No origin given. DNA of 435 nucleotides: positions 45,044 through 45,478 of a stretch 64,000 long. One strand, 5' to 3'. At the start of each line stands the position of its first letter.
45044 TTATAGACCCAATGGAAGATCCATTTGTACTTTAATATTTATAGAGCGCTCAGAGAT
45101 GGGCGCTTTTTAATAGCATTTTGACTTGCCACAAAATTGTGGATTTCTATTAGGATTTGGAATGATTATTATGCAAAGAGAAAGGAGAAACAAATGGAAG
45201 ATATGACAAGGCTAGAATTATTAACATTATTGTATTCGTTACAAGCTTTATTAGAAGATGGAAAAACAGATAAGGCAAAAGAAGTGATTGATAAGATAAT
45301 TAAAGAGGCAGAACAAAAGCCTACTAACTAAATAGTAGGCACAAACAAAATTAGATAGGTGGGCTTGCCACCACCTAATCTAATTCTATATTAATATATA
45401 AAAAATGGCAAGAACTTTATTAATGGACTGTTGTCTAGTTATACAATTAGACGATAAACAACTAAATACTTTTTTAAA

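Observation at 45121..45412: Type I toxin-antitoxin-like locus: 45-aa peptide with a convergent antisense sRNA next to tmRNA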

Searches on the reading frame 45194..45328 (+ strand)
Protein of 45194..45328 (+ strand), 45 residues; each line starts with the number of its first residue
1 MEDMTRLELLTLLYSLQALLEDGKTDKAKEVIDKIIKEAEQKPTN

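Call 4: search_protein_families(library=pfam, proteins=[window:45194-45328:+], max_evalue=10)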
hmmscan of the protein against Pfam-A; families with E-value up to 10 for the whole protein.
seq(45 aa): 5 families
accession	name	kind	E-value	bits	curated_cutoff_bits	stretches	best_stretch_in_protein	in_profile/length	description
PF14689.11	SPOB_a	-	0.0029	17.7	28.1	1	16-41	30-55/62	Sensor_kinase_SpoOB-type, alpha-helical domain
PF14559.12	TPR_19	-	0.07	13.9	25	1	16-41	32-57/68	Tetratricopeptide repeat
PF25062.1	ARM_TT21_N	-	0.073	13.2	40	1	12-41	103-132/222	Tetratricopeptide repeat protein 21 N-terminal ARM repeat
PF17874.7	TPR_MalT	-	0.095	12.4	45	1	14-43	245-274/336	MalT-like TPR region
PF13428.12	TPR_14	-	0.1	13.8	23.5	1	12-39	4-31/44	Tetratricopeptide repeat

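Call 7: find_homologous_proteins(query=window:45194-45328:+, max_evalue=0.01)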
Query seq(45 aa) (45 aa): 92 proteins with E <= 0.01 among 93 candidates.
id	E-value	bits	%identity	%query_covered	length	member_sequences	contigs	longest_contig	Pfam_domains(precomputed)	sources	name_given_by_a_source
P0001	1.6e-19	84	100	100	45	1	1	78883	-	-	-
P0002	2.3e-17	78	100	93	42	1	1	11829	-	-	-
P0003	1.8e-13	66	88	89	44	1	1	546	-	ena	-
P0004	2.5e-13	65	78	100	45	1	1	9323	-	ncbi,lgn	-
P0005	5.7e-13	64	84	100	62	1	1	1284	-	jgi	jgi:hypothetical protein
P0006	5.9e-13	64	80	91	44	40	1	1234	-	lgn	-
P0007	7.5e-13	64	77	98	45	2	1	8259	-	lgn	-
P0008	9.5e-13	64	82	100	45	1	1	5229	-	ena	-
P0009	2.8e-12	62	75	98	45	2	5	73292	-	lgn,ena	-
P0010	5.4e-12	61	83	91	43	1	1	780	-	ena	-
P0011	5.5e-12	61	76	93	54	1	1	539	-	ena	-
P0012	1.2e-11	60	74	93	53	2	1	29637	-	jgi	jgi:hypothetical protein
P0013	1.2e-11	60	74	93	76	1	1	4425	-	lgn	-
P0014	1.4e-11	60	73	98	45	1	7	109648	-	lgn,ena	-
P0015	1.4e-11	60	76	93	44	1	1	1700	-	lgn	-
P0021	3.2e-11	59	78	89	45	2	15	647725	-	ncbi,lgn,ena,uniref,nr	ncbi:hypothetical protein [Diplocloster modestus]|uniref:Uncharacterized protein n=1 Tax=Diplocloste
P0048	2.5e-10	56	75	89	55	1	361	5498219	-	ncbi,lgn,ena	-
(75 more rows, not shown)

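Call 8: search_protein_families(library=ncbifam, proteins=[window:45194-45328:+], max_evalue=10)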
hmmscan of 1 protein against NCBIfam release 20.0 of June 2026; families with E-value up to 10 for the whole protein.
seq(45 aa): 1 family
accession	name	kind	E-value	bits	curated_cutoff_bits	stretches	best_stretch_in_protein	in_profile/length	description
TIGR03504.1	FimV_Cterm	subfamily_domain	0.012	15.6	30.65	1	17-40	7-30/44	FimV/HubP family polar landmark protein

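Call 9: search_protein_families(library=phrogs, proteins=[window:45194-45328:+], max_evalue=10)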
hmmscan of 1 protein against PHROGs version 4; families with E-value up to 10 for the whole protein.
seq(45 aa): 1 family
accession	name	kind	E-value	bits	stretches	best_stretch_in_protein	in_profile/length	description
phrog_21935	-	unknown function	0.22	12.8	1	17-32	17-32/46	-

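Call 11: find_encoding_contigs(protein=P0048, flank=4000, max_places=3)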
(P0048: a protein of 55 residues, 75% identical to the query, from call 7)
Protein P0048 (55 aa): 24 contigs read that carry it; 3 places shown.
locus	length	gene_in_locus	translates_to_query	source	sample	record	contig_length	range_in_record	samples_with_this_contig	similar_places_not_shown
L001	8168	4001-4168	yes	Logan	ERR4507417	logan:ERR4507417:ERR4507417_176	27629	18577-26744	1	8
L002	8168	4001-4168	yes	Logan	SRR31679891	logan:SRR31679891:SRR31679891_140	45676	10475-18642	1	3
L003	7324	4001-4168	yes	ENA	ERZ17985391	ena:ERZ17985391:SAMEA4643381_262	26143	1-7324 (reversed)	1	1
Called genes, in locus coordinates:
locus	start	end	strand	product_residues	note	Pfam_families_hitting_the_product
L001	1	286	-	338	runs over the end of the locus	PF00106:adh_short, PF01073:3Beta_HSD, PF01370:Epimerase, PF02719:Polysacc_synt_2, PF04321:RmlD_sub_bind, PF05368:NmrA, PF08659:KR (weak), PF16363:GDP_Man_Dehyd, +1 more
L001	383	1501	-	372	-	PF01636:APH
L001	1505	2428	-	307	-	PF00483:NTP_transferase (weak)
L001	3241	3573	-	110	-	-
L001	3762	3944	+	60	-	-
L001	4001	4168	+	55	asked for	-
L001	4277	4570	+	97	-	-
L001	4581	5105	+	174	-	-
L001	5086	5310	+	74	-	-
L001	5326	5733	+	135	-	PF00196:GerE (weak), PF08281:Sigma70_r4_2 (weak)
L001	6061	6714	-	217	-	PF09669:Phage_pRha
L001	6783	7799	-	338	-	PF05257:CHAP, PF19127:Choline_bind_3, PF01473:Choline_bind_1, PF19085:Choline_bind_2 (weak), PF19127:Choline_bind_3 (weak)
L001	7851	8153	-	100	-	PF16079:Phage_holin_5_2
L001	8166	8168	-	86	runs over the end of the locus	PF19791:DUF6275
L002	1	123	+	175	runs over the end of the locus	PF14470:bPH_3, PF09851:SHOCT (weak)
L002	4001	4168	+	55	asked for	-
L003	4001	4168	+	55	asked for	-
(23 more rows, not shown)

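Call 12: find_encoding_contigs(protein=P0021, flank=4000, max_places=3)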
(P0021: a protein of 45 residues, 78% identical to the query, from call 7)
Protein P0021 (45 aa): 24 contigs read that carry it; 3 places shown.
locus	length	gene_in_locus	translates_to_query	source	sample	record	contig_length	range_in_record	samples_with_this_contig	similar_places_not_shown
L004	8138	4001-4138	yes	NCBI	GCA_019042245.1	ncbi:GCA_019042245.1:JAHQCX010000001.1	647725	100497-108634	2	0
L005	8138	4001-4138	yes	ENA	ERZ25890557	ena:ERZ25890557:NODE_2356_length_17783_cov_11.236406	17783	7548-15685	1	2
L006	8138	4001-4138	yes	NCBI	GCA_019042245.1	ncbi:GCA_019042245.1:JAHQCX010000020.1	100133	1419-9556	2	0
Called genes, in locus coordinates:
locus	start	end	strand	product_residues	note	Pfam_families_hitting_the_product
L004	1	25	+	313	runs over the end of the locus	PF01183:Glyco_hydro_25, PF09374:PG_binding_3 (faint), PF01471:PG_binding_1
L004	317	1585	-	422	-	-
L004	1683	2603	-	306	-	PF00239:Resolvase, PF07508:Recombinase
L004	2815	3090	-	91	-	-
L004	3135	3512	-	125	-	-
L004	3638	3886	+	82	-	PF13443:HTH_26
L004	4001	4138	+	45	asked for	-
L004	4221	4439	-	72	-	PF13560:HTH_31, PF12844:HTH_19, PF01381:HTH_3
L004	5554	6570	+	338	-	-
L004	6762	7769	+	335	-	PF17761:DUF1016_N, PF06250:YhcG_C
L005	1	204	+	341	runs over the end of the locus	PF01183:Glyco_hydro_25, PF01471:PG_binding_1 (weak)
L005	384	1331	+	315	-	-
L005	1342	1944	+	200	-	-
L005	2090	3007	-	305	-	PF00589:Phage_integrase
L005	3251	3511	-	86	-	-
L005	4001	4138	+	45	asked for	-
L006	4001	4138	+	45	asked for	-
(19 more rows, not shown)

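Call 14: find_related_loci(query=A1, collection=genome_contigs, flank=3000)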
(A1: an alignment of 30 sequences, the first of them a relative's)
Query A1 (45 aa) in genome_contigs; peptide patterns used: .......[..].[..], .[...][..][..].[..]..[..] (x = any residue, [..] = any of these).
599 stretches matched a pattern (row limit reached: there are more); 26 encode a relative of the query (tblastn E <= 1e-3); 26 distinct loci.
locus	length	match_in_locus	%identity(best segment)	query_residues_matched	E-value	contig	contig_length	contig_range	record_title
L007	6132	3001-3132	75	1-44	3e-18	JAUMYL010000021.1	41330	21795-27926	MAG: Peptostreptococcaceae bacterium isolate S17M_Sa_22 NODE_475_length_41330_cov_22.748710, whole genome shotgun sequen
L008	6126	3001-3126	74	1-42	2e-17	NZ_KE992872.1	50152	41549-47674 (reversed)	[Clostridium] symbiosum ATCC 14940 Scaffold1970, whole genome shotgun sequence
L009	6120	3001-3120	78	2-41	1e-16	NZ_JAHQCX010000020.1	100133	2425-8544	Diplocloster modestus strain ASD4241 Scaffold_20, whole genome shotgun sequence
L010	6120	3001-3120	78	2-41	1e-16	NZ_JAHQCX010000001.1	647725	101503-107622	Diplocloster modestus strain ASD4241 Scaffold_1, whole genome shotgun sequence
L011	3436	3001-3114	71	4-41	4e-14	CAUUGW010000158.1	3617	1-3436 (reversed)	MAG TPA_asm: uncultured Lachnospiraceae bacterium isolate ERR10228860_bin.29_MetaWRAP_v1.3_MAG genome assembly, contig:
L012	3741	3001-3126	57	4-45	5e-11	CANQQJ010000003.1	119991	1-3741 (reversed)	MAG: uncultured Clostridia bacterium isolate Lapin-012__bin102 genome assembly, contig: Lapin-012__NODE_263_length_11999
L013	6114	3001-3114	61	2-39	1e-10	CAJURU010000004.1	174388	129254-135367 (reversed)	MAG: uncultured Lachnospiraceae bacterium isolate MGBC167004 genome assembly, contig: MGBC167004.4, whole genome shotgun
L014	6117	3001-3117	62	4-42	2e-10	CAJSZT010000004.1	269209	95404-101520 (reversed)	Lachnospiraceae bacterium isolate 4.CH94.Fmh genome assembly, contig: MGBC000001.4, whole genome shotgun sequence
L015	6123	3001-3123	56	2-42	3e-10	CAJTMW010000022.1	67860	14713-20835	MAG TPA_asm: uncultured Lachnospiraceae bacterium isolate MGBC101207 genome assembly, contig: MGBC101207.22, whole genom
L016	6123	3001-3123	54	2-42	5e-10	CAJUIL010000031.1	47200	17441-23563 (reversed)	MAG TPA_asm: uncultured Eubacterium sp. isolate MGBC139981 genome assembly, contig: MGBC139981.31, whole genome shotgun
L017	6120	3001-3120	58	4-43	8e-10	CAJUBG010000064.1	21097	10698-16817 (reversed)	MAG TPA_asm: uncultured Dorea sp. isolate MGBC118412 genome assembly, contig: MGBC118412.64, whole genome shotgun sequen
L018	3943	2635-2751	54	3-41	1e-9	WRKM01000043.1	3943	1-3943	MAG: Oscillospiraceae bacterium isolate Th196P3bin104 Ga0099364_10071881, whole genome shotgun sequence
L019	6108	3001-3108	61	4-39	4e-9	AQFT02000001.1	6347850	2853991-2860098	Eubacterium plexicaudatum ASF492 C823_01, whole genome shotgun sequence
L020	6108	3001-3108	61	4-39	9e-9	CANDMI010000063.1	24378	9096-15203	MAG TPA_asm: uncultured Eubacterium sp. isolate ERR6760117_bin.66_metawrap_v1.3_MAG genome assembly, contig: ERZ12802734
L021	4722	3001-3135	60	1-45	2e-8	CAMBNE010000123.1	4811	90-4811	MAG: uncultured Clostridia bacterium isolate SRR17382104_bin.37_metaWRAP_v1.3_MAG genome assembly, contig: ERZ10544615.1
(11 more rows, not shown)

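Call 15: find_related_loci(query=A1, collection=viral_contigs, flank=3000)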
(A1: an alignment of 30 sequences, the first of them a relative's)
Query A1 (45 aa) in viral_contigs; peptide patterns used: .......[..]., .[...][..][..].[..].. (x = any residue, [..] = any of these).
581 stretches matched a pattern (row limit reached: there are more); 28 encode a relative of the query (tblastn E <= 1e-3); 28 distinct loci.
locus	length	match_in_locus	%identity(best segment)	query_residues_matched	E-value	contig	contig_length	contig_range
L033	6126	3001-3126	74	1-42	2e-17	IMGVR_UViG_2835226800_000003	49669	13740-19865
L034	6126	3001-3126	74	1-42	3e-17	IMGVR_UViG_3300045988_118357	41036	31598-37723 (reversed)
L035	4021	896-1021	74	1-42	3e-17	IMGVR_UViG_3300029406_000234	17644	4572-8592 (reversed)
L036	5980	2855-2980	74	1-42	3e-17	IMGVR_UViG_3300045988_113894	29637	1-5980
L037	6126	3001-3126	74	1-42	3e-17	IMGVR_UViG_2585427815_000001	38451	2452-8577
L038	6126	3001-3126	71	1-42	9e-17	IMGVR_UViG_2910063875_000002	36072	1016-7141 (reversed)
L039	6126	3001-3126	79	2-43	1e-16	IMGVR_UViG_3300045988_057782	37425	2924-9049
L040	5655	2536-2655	75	2-41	5e-16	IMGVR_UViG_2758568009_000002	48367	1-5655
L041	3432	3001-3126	76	2-43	6e-16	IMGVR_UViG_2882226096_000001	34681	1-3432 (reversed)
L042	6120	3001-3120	63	2-41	2e-11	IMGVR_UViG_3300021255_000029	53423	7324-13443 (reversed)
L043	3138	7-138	61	2-45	6e-8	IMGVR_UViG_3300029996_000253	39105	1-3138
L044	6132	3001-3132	61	2-45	7e-8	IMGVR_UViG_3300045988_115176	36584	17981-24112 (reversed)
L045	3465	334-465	61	2-45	7e-8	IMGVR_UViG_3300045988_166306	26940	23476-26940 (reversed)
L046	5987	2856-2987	61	2-45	7e-8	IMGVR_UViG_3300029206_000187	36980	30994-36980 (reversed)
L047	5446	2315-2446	61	2-45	7e-8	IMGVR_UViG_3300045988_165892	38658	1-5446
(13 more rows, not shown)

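Call 16: search_dna_similar(query=window:45194-45328:+, collection=phages, mode=protein, max_evalue=0.01)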
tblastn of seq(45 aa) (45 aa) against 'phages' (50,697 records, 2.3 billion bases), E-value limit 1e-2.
No match.

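Call 23: find_encoding_contigs(protein=P0009, flank=5000, max_places=3)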
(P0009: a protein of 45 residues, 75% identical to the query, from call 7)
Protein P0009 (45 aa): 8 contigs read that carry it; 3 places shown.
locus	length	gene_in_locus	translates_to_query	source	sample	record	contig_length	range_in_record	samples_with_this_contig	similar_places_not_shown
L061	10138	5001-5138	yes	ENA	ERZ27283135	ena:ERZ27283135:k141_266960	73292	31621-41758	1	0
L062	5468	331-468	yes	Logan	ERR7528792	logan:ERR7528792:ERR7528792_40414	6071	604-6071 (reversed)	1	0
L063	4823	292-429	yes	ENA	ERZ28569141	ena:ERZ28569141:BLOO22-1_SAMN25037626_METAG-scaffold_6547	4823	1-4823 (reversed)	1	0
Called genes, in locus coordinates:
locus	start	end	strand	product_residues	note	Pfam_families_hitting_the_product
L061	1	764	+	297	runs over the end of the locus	PF03837:RecT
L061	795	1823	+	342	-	-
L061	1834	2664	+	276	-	PF01695:IstB_IS21, PF00308:Bac_DnaA (weak), PF00004:AAA (weak)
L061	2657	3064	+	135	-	PF05866:RusA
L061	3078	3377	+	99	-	-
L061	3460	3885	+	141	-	-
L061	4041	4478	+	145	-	-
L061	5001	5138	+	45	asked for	-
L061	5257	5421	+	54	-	-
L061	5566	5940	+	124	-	PF15919:HicB_lk_antitox, PF21748:UPF0150 (weak)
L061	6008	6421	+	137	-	-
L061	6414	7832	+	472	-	PF03237:Terminase_6N (weak), PF17289:Terminase_6C (weak), PF22530:Terminase-T7_RNaseH-like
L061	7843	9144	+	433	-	PF05133:SPP1_portal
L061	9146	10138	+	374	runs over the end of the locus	PF04233:Phage_Mu_F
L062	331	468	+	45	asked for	-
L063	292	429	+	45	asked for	-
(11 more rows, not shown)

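Call 24: find_encoding_contigs(protein=P0004, flank=5000, max_places=2)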
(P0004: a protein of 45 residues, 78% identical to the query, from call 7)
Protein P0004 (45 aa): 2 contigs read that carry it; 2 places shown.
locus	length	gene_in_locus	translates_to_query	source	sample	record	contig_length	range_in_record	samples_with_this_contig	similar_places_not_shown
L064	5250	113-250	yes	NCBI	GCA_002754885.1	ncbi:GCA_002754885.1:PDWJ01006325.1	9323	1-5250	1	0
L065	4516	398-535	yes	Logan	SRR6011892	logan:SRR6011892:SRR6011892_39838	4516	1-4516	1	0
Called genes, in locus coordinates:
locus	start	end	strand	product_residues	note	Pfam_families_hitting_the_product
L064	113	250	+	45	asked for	-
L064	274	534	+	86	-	-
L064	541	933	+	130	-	PF15970:HicB-like_2, PF15919:HicB_lk_antitox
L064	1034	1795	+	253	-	PF10668:Phage_terminase (weak)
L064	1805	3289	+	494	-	PF13245:AAA_19 (weak)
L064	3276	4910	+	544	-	PF04860:Phage_portal (weak)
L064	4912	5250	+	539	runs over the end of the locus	PF04233:Phage_Mu_F, PF01129:ART, PF03496:ADPrib_exo_Tox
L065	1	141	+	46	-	?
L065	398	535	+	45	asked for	-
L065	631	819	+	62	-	-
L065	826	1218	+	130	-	PF15970:HicB-like_2, PF15919:HicB_lk_antitox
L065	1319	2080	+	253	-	PF10668:Phage_terminase (weak)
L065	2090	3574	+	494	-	PF13245:AAA_19 (weak)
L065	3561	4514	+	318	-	?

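Call 25: find_encoding_contigs(protein=P0014, flank=5000, max_places=3)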
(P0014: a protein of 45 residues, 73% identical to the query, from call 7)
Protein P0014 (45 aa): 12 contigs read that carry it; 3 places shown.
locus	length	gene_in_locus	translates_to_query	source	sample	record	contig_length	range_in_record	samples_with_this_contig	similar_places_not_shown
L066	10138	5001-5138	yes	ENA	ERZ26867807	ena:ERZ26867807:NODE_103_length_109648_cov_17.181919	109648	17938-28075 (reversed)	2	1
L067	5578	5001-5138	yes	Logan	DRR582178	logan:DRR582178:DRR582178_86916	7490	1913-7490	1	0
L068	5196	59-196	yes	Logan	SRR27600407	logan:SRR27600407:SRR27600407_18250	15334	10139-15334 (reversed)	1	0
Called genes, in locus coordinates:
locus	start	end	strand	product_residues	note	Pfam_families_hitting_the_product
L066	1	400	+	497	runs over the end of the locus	PF11962:Peptidase_G2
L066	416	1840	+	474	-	-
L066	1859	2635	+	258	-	PF13529:Peptidase_C39_2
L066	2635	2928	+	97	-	-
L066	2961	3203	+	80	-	PF04531:Phage_holin_1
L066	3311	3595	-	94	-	-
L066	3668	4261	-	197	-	PF01381:HTH_3 (weak)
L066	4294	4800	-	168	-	-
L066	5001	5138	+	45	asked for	-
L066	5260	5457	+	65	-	-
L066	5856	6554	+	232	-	PF03193:RsgA_GTPase (faint), PF02463:SMC_N (weak), PF00005:ABC_tran, PF20720:nSTAND3 (faint), PF13304:AAA_21 (faint)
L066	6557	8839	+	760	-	PF02687:FtsX, PF28576:Transporter_C (weak)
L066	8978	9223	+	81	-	PF00403:HMA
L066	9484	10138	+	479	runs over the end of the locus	PF00682:HMGL-like, PF02436:PYC_OADA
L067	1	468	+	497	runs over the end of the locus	PF11962:Peptidase_G2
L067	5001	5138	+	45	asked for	-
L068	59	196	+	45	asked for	-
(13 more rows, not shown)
